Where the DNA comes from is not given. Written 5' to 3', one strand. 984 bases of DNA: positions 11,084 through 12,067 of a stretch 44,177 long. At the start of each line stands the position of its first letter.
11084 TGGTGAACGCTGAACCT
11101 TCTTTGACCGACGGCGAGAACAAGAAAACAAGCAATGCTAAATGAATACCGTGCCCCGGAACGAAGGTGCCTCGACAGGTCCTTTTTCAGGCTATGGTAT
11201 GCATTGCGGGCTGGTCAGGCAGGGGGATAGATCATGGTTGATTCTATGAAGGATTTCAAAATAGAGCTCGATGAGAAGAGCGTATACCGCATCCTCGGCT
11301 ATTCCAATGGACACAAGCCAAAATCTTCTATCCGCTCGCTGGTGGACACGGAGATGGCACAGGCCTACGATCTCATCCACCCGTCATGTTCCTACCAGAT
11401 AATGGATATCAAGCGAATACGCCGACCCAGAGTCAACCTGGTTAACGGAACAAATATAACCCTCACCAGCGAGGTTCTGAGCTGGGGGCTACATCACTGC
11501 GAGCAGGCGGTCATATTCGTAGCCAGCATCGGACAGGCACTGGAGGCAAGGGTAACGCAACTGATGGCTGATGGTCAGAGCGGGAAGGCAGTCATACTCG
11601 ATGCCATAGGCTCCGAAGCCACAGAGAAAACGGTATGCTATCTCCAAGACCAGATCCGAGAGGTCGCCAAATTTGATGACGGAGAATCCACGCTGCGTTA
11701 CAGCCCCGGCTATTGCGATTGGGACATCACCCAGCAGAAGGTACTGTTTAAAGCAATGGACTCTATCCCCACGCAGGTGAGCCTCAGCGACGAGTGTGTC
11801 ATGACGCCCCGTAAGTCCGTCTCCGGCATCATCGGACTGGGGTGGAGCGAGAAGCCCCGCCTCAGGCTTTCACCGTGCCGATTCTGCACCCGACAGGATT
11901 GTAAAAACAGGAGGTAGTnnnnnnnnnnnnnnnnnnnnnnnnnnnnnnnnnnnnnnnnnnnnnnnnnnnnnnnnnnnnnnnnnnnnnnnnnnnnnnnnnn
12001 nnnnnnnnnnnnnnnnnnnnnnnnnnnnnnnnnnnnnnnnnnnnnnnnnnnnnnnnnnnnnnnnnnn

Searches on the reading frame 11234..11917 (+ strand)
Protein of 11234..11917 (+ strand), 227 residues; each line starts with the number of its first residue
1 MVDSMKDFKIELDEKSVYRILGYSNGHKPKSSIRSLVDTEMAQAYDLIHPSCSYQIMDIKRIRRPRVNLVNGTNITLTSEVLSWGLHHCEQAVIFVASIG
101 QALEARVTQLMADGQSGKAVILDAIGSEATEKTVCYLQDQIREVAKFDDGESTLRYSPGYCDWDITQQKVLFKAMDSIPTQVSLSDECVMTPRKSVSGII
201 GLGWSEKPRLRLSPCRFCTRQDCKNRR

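Call 7: search_protein_families(library=pfam, proteins=[window:11234-11917:+])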
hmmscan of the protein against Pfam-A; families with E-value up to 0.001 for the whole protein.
window:11234-11917:+ (227 aa): 1 family
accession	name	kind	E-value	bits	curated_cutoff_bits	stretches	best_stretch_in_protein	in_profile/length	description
PF02965.22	Met_synt_B12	-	7.8e-07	29.2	25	1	94-200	125-246/273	Vitamin B12 dependent methionine synthase, activation domain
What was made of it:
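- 11221..11236 (+): Shine-Dalgarno AGGGGGA (11221-11227) and the ATG (11234) of the first gene of the operon. The ORF 11234-11917 matches the Met_synt_B12 activation domain (call 7).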

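Call 11: find_related_loci(query=window:11234-11914:+, collection=genome_contigs, flank=3000)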
Query window:11234-11914:+ (227 aa) in genome_contigs; peptide patterns used: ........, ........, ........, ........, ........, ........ (x = any residue, [..] = any of these).
38 stretches matched a pattern; 17 encode a relative of the query (tblastn E <= 1e-3); 17 distinct loci.
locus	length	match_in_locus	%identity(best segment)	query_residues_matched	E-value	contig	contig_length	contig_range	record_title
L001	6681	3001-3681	67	1-227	2e-106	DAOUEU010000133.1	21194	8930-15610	MAG TPA_asm: Dehalococcoidia bacterium isolate N7_337 k137_1754783, whole genome shotgun sequence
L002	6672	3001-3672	67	4-227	2e-104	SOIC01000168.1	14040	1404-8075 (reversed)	MAG: Dehalococcoidia bacterium isolate E29_bin15 NODE_1118_length_14040_cov_17.402360, whole genome shotgun sequence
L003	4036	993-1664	66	4-227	4e-103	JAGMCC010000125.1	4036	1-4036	MAG: Dehalococcoidia bacterium isolate RS_16_40 ZL425.bin.40.fa_125, whole genome shotgun sequence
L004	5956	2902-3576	61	1-227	4e-91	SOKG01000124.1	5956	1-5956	MAG: Dehalococcoidia bacterium isolate E44_bin56 NODE_7671_length_5956_cov_6.520759, whole genome shotgun sequence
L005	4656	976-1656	58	1-227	2e-89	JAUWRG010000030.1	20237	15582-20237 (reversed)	MAG: Dehalococcoidia bacterium isolate CSMAG_2522 CSMAG_2522_k141_821602_length_20237_cov_16.9067, whole genome shotgun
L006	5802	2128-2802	56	1-227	1e-86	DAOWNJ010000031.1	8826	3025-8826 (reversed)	MAG TPA_asm: Dehalococcoidia bacterium isolate CSMAG_3025 CSMAG_3025_k141_1054563_length_8826_cov_39.0570, whole genome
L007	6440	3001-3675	58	1-227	4e-86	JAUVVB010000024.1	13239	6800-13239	MAG: Chloroflexota bacterium isolate CSMAG_1153 CSMAG_1153_k127_5464516_length_13239_cov_51.0000, whole genome shotgun s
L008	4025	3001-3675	54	1-227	8e-82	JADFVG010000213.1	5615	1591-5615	MAG: Chloroflexota bacterium isolate C2.bin.45 k83_3380641, whole genome shotgun sequence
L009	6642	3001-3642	44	8-227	8e-56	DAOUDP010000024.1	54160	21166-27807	MAG TPA_asm: Dehalococcoidia bacterium isolate M62_259 204610, whole genome shotgun sequence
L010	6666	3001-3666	42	4-227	4e-54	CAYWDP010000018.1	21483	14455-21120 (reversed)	MAG TPA_asm: uncultured Dehalococcoidia bacterium isolate SRP239594_co1_65 genome assembly, contig: NODE_886_length_2148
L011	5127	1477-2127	41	5-227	3e-54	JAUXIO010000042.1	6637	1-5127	MAG: Dehalococcoidia bacterium isolate CSMAG_2983 CSMAG_2983_k119_924385_length_6637_cov_9.8628, whole genome shotgun se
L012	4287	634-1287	39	4-227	3e-54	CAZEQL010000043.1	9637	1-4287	MAG TPA_asm: uncultured Dehalococcoidales bacterium isolate binchicken_co122_248 genome assembly, contig: NODE_5949_leng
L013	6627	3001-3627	42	13-227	2e-52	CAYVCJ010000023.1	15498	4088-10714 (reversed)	MAG TPA_asm: uncultured Dehalococcoidales bacterium isolate binchicken_co262_64 genome assembly, contig: NODE_4168_lengt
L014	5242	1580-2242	40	12-227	2e-50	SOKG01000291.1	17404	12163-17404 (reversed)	MAG: Dehalococcoidia bacterium isolate E44_bin56 NODE_1107_length_17404_cov_7.161681, whole genome shotgun sequence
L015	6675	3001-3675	37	1-227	3e-48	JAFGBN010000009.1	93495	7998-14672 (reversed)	MAG: Dehalococcoidia bacterium isolate Zod_Metabat.1036 k87_944726, whole genome shotgun sequence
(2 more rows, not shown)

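Call 22: find_homologous_proteins(query=window:11234-11914:+, max_evalue=1e-20)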
Query window:11234-11914:+ (227 aa): 177 proteins with E <= 1e-20 among 405 candidates; the best 120 are listed.
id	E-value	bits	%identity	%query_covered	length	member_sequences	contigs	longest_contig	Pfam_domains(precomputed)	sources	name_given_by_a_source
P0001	7.0e-136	469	91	100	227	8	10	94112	PF02965.23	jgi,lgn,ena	-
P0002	5.3e-129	446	87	100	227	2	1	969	PF02965.23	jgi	-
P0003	4.8e-127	440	86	100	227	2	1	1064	-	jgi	jgi:hypothetical protein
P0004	8.6e-126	436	86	100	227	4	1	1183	-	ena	-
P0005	9.8e-115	400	79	100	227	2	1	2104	-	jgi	jgi:hypothetical protein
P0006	9.6e-114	396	78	100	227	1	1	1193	-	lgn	-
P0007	1.2e-113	396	76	100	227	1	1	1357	PF02965.23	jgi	jgi:hypothetical protein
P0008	1.8e-112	392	76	100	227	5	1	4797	PF02965.23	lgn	-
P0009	1.3e-111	389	74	100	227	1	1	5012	PF02965.23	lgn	-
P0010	1.4e-109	383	74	100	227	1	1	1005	PF02965.23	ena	-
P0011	1.1e-103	363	85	86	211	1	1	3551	-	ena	-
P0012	4.9e-101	355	69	100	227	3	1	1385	PF02965.23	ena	-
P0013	9.5e-100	351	69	100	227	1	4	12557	PF02965.23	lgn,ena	-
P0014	1.4e-98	347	67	100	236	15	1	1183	PF02965.23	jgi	jgi:hypothetical protein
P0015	4.2e-98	345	68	100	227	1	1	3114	PF02965.23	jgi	jgi:hypothetical protein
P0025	2.9e-93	329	63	100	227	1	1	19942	PF02965.23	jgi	jgi:hypothetical protein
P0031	2.2e-88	313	63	100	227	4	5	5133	PF02965.23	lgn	-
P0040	3.4e-81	290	59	100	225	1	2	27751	PF02965.23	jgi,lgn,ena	-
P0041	4.5e-81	290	56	100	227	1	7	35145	PF02965.23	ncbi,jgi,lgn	-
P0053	5.5e-79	283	55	100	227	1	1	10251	PF02965.23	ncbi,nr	ncbi:MAG: vitamin B12 dependent-methionine synthase activation domain-containing protein [Chloroflex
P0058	4.2e-78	280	58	100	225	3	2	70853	PF02965.23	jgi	-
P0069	3.6e-72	260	54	100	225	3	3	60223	PF02965.23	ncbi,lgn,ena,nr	ncbi:MAG: vitamin B12 dependent-methionine synthase activation domain-containing protein [Chloroflex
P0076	1.2e-68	249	50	100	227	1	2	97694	PF02965.23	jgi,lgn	-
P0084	1.6e-58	216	47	99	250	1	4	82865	PF02965.23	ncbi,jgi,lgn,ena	-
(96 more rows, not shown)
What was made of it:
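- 11221..11236 (+): It has 177 homologues at E<=1e-20 (call 22).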

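Call 24: find_encoding_contigs(protein=P0001, flank=3000, max_places=4)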
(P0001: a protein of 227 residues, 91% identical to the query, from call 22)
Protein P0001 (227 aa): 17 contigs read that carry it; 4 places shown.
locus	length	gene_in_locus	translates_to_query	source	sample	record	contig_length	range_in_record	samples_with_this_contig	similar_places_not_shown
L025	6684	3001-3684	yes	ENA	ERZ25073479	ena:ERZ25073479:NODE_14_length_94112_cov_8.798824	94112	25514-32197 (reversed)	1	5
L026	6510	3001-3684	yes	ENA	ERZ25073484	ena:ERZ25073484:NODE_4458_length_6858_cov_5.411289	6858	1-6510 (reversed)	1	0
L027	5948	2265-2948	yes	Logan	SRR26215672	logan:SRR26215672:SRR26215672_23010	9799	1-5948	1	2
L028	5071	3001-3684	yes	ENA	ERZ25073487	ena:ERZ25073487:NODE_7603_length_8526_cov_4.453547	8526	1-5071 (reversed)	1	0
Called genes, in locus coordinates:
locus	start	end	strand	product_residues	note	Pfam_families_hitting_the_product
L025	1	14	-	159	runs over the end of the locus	PF00027:cNMP_binding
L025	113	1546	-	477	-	PF11794:HpaB_N, PF03241:HpaB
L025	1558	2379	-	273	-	PF12697:Abhydrolase_6, PF00561:Abhydrolase_1, PF12146:Hydrolase_4, PF01738:DLH (faint), PF12695:Abhydrolase_5 (faint), PF12146:Hydrolase_4 (weak)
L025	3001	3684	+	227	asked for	PF02965:Met_synt_B12 (weak)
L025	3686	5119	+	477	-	PF06253:MTTB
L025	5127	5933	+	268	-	PF00809:Pterin_bind, PF03599:CdhD (faint)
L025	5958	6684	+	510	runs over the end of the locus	PF06253:MTTB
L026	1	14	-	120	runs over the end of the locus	?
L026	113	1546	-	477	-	PF11794:HpaB_N, PF03241:HpaB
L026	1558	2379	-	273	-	PF12697:Abhydrolase_6, PF00561:Abhydrolase_1, PF12146:Hydrolase_4, PF01738:DLH (faint), PF12695:Abhydrolase_5 (faint), PF12146:Hydrolase_4 (weak)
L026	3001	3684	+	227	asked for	PF02965:Met_synt_B12 (weak)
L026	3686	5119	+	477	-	PF06253:MTTB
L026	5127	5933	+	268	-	PF00809:Pterin_bind, PF03599:CdhD (faint)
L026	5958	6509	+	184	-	?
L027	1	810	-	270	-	?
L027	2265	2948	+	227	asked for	PF02965:Met_synt_B12 (weak)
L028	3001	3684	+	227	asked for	PF02965:Met_synt_B12 (weak)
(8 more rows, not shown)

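Call 25: find_encoding_contigs(protein=P0009, flank=3000, max_places=3)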
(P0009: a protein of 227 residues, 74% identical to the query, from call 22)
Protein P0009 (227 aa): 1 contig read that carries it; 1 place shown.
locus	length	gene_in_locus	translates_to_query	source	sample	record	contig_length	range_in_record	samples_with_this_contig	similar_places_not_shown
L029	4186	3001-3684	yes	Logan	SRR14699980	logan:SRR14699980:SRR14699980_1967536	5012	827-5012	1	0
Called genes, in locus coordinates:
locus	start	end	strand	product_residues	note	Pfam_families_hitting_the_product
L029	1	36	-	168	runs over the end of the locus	PF00027:cNMP_binding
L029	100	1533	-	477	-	PF11794:HpaB_N, PF03241:HpaB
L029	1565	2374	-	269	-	PF00561:Abhydrolase_1, PF12697:Abhydrolase_6, PF12146:Hydrolase_4, PF01738:DLH (faint), PF12695:Abhydrolase_5 (faint), PF12146:Hydrolase_4 (weak)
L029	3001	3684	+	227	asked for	PF02965:Met_synt_B12 (weak)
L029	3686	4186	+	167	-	?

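Call 26: find_encoding_contigs(protein=P0013, flank=3000, max_places=4)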
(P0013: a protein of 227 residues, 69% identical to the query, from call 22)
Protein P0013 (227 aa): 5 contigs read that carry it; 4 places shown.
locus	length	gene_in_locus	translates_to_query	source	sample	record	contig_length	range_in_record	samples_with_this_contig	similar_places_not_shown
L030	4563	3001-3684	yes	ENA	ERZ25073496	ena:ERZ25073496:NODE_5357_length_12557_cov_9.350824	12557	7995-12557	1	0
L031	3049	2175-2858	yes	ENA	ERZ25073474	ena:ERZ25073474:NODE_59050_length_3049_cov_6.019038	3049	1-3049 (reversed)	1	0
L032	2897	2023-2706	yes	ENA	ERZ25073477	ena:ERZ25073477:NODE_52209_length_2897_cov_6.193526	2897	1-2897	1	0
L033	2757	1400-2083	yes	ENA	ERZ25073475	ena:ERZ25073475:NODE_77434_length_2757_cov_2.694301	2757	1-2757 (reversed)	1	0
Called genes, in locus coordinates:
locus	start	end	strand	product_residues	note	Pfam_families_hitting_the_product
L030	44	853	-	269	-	PF00561:Abhydrolase_1, PF12697:Abhydrolase_6, PF12146:Hydrolase_4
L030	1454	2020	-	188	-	PF01909:NTP_transf_2 (weak), PF18765:Polbeta (weak)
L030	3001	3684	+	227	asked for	PF02965:Met_synt_B12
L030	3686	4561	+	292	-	?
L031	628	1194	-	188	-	PF01909:NTP_transf_2 (weak), PF18765:Polbeta (weak)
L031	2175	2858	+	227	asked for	PF02965:Met_synt_B12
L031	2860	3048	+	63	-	?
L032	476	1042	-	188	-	PF24033:DUF7342 (weak), PF01909:NTP_transf_2 (weak), PF18765:Polbeta (weak)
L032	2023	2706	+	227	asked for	PF02965:Met_synt_B12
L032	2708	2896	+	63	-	?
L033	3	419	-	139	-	?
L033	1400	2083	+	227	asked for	PF02965:Met_synt_B12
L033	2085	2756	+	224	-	?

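Call 27: find_encoding_contigs(protein=P0025, flank=3000, max_places=3)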
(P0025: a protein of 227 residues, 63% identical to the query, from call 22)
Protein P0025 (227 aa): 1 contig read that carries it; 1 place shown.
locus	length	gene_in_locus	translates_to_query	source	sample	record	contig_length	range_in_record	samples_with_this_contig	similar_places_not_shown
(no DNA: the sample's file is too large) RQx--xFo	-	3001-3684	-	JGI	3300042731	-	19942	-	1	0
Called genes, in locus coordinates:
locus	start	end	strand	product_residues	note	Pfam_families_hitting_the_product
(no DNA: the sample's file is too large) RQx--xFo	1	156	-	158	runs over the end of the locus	PF00027:cNMP_binding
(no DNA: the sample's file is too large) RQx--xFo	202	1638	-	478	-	PF11794:HpaB_N, PF03241:HpaB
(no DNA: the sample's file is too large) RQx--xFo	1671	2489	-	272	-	PF00561:Abhydrolase_1, PF12697:Abhydrolase_6, PF03096:Ndr (weak), PF12146:Hydrolase_4, PF12695:Abhydrolase_5 (faint)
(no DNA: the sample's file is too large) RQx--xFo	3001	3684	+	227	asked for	PF02965:Met_synt_B12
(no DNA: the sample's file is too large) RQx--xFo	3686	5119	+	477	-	PF06253:MTTB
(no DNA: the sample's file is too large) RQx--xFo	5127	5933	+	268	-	PF00809:Pterin_bind, PF03599:CdhD (weak)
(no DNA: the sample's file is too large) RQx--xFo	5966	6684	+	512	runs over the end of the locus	PF06253:MTTB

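Call 28: find_encoding_contigs(protein=P0040, flank=3500, max_places=3)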
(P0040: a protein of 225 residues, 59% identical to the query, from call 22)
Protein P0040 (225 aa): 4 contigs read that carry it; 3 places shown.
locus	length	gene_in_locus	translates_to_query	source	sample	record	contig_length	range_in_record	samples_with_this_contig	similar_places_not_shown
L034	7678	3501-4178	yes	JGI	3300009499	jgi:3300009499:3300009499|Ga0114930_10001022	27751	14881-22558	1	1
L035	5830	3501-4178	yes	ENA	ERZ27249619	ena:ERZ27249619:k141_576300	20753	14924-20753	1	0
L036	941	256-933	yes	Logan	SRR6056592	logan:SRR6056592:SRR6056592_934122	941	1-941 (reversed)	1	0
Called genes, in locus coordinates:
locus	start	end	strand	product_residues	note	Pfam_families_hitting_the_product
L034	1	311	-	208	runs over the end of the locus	PF00440:TetR_N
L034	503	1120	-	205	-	PF02607:B12-binding_2, PF02310:B12-binding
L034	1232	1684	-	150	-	-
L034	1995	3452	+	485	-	PF13522:GATase_6, PF13537:GATase_7, PF00733:Asn_synthase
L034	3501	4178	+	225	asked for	PF02965:Met_synt_B12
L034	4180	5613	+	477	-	PF06253:MTTB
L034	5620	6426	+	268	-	PF00809:Pterin_bind, PF03599:CdhD (weak)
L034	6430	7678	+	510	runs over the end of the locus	PF06253:MTTB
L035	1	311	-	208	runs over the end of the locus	PF00440:TetR_N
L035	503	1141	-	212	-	PF02607:B12-binding_2, PF02310:B12-binding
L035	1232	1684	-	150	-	-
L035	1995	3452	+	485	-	PF13522:GATase_6, PF13537:GATase_7, PF00733:Asn_synthase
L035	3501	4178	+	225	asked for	PF02965:Met_synt_B12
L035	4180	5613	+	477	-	PF06253:MTTB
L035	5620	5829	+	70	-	?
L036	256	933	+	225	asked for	PF02965:Met_synt_B12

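Call 29: find_encoding_contigs(protein=P0041, flank=3500, max_places=4)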
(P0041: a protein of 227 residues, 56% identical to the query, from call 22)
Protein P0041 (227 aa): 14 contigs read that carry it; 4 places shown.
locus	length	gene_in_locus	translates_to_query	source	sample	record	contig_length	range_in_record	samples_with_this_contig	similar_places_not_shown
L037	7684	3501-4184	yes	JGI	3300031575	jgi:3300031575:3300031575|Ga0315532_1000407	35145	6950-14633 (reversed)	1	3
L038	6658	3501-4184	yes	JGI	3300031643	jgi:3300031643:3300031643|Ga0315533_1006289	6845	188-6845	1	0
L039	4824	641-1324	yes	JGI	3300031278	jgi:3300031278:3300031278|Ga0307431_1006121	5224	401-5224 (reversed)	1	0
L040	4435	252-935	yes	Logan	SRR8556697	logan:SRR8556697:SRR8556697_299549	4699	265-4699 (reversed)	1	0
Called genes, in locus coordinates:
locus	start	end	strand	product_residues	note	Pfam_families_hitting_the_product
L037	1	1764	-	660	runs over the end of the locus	PF00724:Oxidored_FMN, PF01207:Dus (faint), PF00070:Pyr_redox (faint), PF01266:DAO (faint), PF01946:Thi4 (faint), PF03486:HI0933_like (faint), PF07992:Pyr_redox_2, PF12831:FAD_oxidored, +1 more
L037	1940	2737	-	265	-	PF00378:ECH_1, PF16113:ECH_2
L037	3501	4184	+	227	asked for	PF02965:Met_synt_B12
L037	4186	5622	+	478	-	PF06253:MTTB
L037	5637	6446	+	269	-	PF00809:Pterin_bind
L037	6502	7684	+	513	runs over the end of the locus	PF06253:MTTB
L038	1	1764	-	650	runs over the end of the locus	?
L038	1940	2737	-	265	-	PF00378:ECH_1, PF16113:ECH_2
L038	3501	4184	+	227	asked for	PF02965:Met_synt_B12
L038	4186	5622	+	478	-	PF06253:MTTB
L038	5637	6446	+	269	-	PF00809:Pterin_bind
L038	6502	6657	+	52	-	?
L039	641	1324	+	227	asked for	PF02965:Met_synt_B12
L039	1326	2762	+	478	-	PF06253:MTTB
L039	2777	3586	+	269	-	PF00809:Pterin_bind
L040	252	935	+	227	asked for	PF02965:Met_synt_B12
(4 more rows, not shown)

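Call 30: find_encoding_contigs(protein=P0058, flank=3500, max_places=3)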
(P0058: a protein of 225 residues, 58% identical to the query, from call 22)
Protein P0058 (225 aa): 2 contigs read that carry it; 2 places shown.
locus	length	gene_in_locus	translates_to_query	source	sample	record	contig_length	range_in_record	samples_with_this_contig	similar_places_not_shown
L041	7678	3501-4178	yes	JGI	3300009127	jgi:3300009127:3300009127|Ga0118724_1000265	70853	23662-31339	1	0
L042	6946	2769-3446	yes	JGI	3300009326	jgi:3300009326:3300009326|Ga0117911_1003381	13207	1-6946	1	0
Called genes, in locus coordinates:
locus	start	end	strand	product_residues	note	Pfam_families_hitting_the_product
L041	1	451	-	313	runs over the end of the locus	PF13353:Fer4_12 (faint), PF04055:Radical_SAM, PF12797:Fer4_2 (faint), PF00037:Fer4 (faint), PF12838:Fer4_7 (weak), PF13187:Fer4_9 (weak), PF13237:Fer4_10, PF12837:Fer4_6 (weak), +1 more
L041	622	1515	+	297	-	PF01904:DUF72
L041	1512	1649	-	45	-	-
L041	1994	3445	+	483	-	PF13522:GATase_6, PF13537:GATase_7, PF00733:Asn_synthase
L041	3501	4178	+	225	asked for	PF02965:Met_synt_B12 (weak)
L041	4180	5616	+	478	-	PF06253:MTTB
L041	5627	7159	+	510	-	PF06253:MTTB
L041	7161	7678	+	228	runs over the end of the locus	PF02607:B12-binding_2, PF02310:B12-binding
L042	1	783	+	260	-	?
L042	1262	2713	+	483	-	PF13522:GATase_6, PF13537:GATase_7, PF00733:Asn_synthase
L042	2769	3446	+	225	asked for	PF02965:Met_synt_B12 (weak)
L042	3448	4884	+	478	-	PF06253:MTTB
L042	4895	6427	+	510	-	PF06253:MTTB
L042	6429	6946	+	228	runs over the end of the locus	PF02607:B12-binding_2, PF02310:B12-binding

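Call 31: find_encoding_contigs(protein=P0069, flank=3500, max_places=3)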
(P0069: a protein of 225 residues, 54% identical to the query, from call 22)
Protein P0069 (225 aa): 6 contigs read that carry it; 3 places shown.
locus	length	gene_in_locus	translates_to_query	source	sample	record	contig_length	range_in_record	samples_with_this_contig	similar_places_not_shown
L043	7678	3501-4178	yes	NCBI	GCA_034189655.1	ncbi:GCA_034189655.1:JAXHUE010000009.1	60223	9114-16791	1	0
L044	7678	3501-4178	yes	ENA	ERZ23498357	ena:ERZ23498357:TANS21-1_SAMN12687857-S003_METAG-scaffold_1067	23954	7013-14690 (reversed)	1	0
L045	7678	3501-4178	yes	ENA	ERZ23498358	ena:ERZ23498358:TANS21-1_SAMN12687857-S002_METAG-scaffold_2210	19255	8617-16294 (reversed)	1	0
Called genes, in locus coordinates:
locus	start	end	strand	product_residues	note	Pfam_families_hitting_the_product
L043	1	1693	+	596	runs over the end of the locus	PF00890:FAD_binding_2 (weak), PF01266:DAO (weak), PF03486:HI0933_like (weak), PF07992:Pyr_redox_2, PF13450:NAD_binding_8, PF00070:Pyr_redox (weak), PF12838:Fer4_7 (weak), PF13237:Fer4_10 (weak), +5 more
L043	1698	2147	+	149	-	PF01750:HycI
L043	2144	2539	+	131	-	PF02662:FlpD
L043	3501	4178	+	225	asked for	PF02965:Met_synt_B12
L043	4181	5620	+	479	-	PF06253:MTTB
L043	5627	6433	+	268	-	PF00809:Pterin_bind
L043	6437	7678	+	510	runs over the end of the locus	PF06253:MTTB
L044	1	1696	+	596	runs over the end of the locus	PF00890:FAD_binding_2 (weak), PF01266:DAO (weak), PF03486:HI0933_like (weak), PF07992:Pyr_redox_2, PF13450:NAD_binding_8, PF00070:Pyr_redox (weak), PF12838:Fer4_7 (weak), PF13237:Fer4_10 (weak), +5 more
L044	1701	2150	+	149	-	PF01750:HycI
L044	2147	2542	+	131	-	PF02662:FlpD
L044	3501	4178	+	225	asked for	PF02965:Met_synt_B12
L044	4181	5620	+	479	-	PF06253:MTTB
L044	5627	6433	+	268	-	PF00809:Pterin_bind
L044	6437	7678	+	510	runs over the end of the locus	PF06253:MTTB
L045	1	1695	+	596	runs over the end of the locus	PF00890:FAD_binding_2 (weak), PF01266:DAO (weak), PF03486:HI0933_like (weak), PF07992:Pyr_redox_2, PF13450:NAD_binding_8, PF00070:Pyr_redox (weak), PF12838:Fer4_7 (weak), PF13237:Fer4_10 (weak), +5 more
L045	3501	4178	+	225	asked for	PF02965:Met_synt_B12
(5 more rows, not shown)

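Call 32: find_encoding_contigs(protein=P0076, flank=3500, max_places=3)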
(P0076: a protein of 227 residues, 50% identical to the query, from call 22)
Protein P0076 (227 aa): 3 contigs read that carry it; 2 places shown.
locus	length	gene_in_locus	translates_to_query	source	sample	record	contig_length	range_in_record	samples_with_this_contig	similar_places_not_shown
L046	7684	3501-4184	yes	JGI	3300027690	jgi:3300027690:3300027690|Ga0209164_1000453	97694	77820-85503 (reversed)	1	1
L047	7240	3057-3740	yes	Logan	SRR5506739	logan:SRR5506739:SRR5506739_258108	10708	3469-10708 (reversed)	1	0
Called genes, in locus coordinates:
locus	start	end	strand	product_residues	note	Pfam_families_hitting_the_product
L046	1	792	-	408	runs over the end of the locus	PF01882:DUF58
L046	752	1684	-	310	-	PF20030:bpMoxR, PF00493:MCM (weak), PF05496:RuvB_N (faint), PF00004:AAA, PF07726:AAA_3, PF07728:AAA_5, PF17863:AAA_lid_2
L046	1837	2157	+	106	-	-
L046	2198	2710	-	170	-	PF13527:Acetyltransf_9, PF00583:Acetyltransf_1, PF13673:Acetyltransf_10 (weak), PF13508:Acetyltransf_7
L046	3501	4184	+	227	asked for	PF02965:Met_synt_B12 (weak)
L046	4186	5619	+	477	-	PF06253:MTTB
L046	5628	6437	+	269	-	PF00809:Pterin_bind, PF03599:CdhD (weak)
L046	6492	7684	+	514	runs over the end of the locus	PF06253:MTTB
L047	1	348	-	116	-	?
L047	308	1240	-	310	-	PF20030:bpMoxR, PF00493:MCM (weak), PF05496:RuvB_N (faint), PF00004:AAA, PF07726:AAA_3, PF07728:AAA_5, PF17863:AAA_lid_2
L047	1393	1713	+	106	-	-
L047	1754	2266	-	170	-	PF13527:Acetyltransf_9, PF00583:Acetyltransf_1, PF13673:Acetyltransf_10 (weak), PF13508:Acetyltransf_7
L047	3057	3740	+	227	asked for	PF02965:Met_synt_B12 (weak)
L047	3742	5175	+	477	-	PF06253:MTTB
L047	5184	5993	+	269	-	PF00809:Pterin_bind, PF03599:CdhD (weak)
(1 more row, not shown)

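Call 33: find_encoding_contigs(protein=P0084, flank=3500, max_places=3)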
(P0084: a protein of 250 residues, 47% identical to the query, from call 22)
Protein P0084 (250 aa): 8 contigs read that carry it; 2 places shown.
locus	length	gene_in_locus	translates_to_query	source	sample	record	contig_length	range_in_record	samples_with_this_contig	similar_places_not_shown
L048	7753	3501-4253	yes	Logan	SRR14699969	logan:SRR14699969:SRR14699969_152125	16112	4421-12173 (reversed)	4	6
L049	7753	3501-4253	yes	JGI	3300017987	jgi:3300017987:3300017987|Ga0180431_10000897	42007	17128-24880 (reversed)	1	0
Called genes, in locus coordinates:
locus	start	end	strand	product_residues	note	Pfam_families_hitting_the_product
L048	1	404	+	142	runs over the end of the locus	-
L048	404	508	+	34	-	-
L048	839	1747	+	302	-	-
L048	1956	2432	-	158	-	PF00027:cNMP_binding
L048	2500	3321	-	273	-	PF00561:Abhydrolase_1, PF12697:Abhydrolase_6, PF12146:Hydrolase_4, PF03096:Ndr (weak), PF12695:Abhydrolase_5 (faint), PF12146:Hydrolase_4 (weak)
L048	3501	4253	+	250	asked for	PF02965:Met_synt_B12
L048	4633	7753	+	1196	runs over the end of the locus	PF00989:PAS, PF08448:PAS_4, PF13188:PAS_8, PF13426:PAS_9, PF00989:PAS, PF08448:PAS_4, PF13426:PAS_9, PF08447:PAS_3, +16 more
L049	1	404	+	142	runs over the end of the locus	-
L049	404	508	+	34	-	-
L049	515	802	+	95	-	-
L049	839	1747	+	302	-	-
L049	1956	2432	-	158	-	PF00027:cNMP_binding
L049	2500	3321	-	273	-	PF00561:Abhydrolase_1, PF12697:Abhydrolase_6, PF12146:Hydrolase_4, PF03096:Ndr (weak), PF12695:Abhydrolase_5 (faint), PF12146:Hydrolase_4 (weak)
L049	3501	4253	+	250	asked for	PF02965:Met_synt_B12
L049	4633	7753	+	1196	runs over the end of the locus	PF00989:PAS, PF08448:PAS_4, PF13188:PAS_8, PF13426:PAS_9, PF00989:PAS, PF08448:PAS_4, PF13426:PAS_9, PF08447:PAS_3, +16 more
